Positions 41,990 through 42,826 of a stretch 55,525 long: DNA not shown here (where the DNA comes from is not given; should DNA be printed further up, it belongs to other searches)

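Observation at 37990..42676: ACAD-fold protein with the desulfinase signature (Arg84, Gln248, Gly367), coupled to a ThDP enzyme: candidate undescribed sulfinate/organosulfur catabolic cluster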

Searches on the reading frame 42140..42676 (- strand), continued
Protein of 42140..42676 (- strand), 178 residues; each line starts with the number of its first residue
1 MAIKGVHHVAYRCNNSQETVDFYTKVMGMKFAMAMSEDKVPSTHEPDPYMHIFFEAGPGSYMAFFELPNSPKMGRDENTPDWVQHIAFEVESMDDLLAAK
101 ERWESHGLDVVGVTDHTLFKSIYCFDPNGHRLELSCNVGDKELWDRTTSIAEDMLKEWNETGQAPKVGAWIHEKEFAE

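Call 33: find_encoding_contigs(protein=P0228, flank=6000, max_places=1)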
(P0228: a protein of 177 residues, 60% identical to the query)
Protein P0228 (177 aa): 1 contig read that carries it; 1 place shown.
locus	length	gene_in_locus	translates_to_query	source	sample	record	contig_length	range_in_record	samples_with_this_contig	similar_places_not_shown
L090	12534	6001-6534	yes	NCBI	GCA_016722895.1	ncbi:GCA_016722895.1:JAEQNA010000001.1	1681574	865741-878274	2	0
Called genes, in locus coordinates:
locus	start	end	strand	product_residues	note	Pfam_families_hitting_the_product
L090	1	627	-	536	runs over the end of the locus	PF01019:G_glu_transpept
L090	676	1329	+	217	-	PF00730:HhH-GPD, PF00633:HHH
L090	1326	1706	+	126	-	PF02537:CRCB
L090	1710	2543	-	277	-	PF02900:LigB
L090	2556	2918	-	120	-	PF07746:LigA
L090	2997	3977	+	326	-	PF00126:HTH_1, PF03466:LysR_substrate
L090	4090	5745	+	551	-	PF01266:DAO (faint), PF01494:FAD_binding_3, PF03486:HI0933_like (faint), PF07992:Pyr_redox_2 (faint)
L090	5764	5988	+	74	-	PF10932:DUF2783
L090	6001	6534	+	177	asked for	PF00903:Glyoxalase, PF13669:Glyoxalase_4 (weak), PF18029:Glyoxalase_6 (weak)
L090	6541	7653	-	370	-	PF22102:ElaD-SseL-like_C (weak)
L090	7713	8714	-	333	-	PF00248:Aldo_ket_red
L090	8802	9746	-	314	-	PF01408:GFO_IDH_MocA, PF19858:OxRdtase_C, PF22725:GFO_IDH_MocA_C3 (weak)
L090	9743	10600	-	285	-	PF02900:LigB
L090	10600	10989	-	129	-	PF07746:LigA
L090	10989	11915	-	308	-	PF04909:Amidohydro_2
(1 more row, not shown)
